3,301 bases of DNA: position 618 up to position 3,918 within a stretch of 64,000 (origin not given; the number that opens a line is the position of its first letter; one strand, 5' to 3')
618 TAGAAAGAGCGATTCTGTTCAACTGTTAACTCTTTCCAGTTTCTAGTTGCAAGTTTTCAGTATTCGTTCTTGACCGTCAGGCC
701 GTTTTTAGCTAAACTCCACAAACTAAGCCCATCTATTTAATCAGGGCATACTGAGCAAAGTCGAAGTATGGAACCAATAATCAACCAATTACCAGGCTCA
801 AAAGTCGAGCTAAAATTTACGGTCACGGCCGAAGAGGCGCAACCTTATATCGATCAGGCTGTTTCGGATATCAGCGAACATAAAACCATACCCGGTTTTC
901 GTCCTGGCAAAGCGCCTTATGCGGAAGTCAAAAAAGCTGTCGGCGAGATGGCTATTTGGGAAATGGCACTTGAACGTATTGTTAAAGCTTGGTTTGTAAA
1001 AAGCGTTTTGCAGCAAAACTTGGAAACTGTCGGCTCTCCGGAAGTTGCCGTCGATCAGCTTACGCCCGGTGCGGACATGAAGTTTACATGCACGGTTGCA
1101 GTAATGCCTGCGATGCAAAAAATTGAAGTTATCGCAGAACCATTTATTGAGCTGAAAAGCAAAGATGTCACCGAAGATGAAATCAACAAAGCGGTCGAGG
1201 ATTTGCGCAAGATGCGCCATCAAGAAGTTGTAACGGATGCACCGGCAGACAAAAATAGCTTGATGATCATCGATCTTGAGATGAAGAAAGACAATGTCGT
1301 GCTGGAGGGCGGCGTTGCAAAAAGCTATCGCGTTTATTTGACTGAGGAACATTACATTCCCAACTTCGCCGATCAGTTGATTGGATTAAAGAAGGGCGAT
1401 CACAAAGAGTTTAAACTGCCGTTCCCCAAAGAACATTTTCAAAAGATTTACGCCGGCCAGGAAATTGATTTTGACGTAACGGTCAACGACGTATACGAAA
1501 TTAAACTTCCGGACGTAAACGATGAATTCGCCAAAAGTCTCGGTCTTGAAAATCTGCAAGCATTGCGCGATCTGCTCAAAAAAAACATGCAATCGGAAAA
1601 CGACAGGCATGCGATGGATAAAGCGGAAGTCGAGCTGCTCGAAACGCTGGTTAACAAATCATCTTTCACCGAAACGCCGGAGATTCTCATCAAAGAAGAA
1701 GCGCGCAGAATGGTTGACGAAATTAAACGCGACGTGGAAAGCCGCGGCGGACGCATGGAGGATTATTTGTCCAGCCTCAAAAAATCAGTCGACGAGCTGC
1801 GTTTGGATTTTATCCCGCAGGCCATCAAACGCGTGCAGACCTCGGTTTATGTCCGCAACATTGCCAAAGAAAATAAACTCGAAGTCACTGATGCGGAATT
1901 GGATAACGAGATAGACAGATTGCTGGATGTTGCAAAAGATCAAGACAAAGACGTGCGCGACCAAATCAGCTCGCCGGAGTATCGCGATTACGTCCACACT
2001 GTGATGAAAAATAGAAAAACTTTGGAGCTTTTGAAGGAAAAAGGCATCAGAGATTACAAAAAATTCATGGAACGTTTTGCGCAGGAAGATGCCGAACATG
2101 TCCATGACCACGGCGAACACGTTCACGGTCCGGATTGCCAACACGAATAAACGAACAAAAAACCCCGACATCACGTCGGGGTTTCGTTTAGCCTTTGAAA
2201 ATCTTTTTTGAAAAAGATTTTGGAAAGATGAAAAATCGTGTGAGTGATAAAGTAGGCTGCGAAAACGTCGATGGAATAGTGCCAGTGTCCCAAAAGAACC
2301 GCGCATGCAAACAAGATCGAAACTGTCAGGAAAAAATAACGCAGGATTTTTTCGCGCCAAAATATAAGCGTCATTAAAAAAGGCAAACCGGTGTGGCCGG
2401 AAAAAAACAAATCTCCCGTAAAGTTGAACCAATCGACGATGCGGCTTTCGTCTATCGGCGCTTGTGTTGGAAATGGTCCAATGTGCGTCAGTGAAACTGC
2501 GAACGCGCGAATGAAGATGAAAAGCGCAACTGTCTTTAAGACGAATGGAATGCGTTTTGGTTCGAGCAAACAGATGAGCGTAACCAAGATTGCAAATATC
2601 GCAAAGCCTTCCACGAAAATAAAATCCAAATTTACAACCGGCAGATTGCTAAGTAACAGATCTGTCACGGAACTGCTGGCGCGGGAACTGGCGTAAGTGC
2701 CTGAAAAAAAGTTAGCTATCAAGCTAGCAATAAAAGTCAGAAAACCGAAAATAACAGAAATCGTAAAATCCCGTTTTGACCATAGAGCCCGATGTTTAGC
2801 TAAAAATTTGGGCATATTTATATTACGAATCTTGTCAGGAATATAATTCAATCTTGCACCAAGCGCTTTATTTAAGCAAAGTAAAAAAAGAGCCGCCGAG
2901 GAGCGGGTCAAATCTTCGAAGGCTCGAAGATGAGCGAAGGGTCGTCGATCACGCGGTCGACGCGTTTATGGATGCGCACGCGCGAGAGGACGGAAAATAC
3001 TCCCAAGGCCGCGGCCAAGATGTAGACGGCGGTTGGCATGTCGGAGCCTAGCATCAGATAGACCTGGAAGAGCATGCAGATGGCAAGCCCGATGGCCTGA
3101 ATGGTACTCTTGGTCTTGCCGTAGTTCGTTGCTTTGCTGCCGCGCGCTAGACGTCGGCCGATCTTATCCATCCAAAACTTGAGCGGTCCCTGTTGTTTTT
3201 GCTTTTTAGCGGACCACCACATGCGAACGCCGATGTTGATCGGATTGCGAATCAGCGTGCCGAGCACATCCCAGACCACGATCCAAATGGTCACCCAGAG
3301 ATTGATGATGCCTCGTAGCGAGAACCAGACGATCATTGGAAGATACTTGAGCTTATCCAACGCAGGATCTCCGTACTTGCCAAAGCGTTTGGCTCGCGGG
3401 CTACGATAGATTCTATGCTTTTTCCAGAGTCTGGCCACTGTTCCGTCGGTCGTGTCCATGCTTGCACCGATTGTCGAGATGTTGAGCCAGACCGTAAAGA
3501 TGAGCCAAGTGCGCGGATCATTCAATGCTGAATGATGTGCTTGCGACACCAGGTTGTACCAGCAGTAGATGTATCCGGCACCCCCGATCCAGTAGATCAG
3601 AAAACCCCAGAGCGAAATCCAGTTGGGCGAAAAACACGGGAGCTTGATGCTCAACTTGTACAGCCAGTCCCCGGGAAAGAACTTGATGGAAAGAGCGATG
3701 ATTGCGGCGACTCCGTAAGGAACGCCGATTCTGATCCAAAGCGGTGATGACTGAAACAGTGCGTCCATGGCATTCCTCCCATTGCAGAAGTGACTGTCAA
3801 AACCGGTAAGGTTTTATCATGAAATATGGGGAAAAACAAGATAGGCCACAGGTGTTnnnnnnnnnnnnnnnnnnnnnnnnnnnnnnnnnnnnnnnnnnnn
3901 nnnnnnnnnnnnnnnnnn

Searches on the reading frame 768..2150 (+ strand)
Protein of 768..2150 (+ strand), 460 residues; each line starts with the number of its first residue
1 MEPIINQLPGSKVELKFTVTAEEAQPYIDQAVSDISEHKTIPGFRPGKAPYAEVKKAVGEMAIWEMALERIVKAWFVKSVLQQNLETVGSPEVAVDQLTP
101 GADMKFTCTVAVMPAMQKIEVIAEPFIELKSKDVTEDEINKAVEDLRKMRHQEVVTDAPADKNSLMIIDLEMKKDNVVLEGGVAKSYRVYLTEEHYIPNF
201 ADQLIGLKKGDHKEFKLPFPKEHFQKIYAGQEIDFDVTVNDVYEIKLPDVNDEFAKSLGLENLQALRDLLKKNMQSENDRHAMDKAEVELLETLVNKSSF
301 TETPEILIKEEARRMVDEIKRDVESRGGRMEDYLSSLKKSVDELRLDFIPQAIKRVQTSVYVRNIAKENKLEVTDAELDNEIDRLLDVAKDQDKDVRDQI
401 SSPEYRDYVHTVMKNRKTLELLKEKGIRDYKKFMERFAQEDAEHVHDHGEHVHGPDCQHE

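Call 90: search_protein_families(library=pfam, proteins=[window:768-2150:+], max_evalue=0.00001)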
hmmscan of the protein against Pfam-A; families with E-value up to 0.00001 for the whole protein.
window:768-2150:+ (460 aa): 2 families
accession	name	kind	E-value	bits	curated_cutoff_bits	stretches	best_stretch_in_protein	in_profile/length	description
PF05697.18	Trigger_N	-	2.2e-26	93.3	22.2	1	5-146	5-144/144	Bacterial trigger factor protein (TF)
PF05698.19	Trigger_C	-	1.5e-24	87.4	22.7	1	263-424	2-162/162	Bacterial trigger factor protein (TF) C-terminus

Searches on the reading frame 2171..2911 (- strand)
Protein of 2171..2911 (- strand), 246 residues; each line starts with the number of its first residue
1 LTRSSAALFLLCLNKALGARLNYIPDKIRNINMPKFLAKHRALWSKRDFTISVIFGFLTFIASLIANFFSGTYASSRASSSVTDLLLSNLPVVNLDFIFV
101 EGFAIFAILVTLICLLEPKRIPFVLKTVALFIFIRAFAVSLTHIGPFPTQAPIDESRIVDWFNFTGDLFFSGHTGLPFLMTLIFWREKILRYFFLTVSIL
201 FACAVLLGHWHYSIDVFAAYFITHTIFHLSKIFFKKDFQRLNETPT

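Call 42: search_protein_families(library=pfam, proteins=[window:2171-2911:-], max_evalue=0.001)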
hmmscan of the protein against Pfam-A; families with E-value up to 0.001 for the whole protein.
window:2171-2911:- (246 aa): 1 family
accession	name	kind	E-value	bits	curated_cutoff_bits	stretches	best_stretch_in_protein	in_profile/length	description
PF14360.12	PAP2_C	-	3.4e-09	37.6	27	1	166-230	3-72/74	PAP2 superfamily C-terminal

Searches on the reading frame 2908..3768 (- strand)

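Call 42: search_protein_families(library=pfam, proteins=[window:2908-3768:-], max_evalue=0.001)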
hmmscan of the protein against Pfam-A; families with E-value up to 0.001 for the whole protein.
window:2908-3768:- (286 aa): 1 family
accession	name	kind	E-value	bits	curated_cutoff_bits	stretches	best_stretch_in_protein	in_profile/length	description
PF01066.26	CDP-OH_P_transf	-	3e-08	34.6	22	1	97-244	34-138/152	CDP-alcohol phosphatidyltransferase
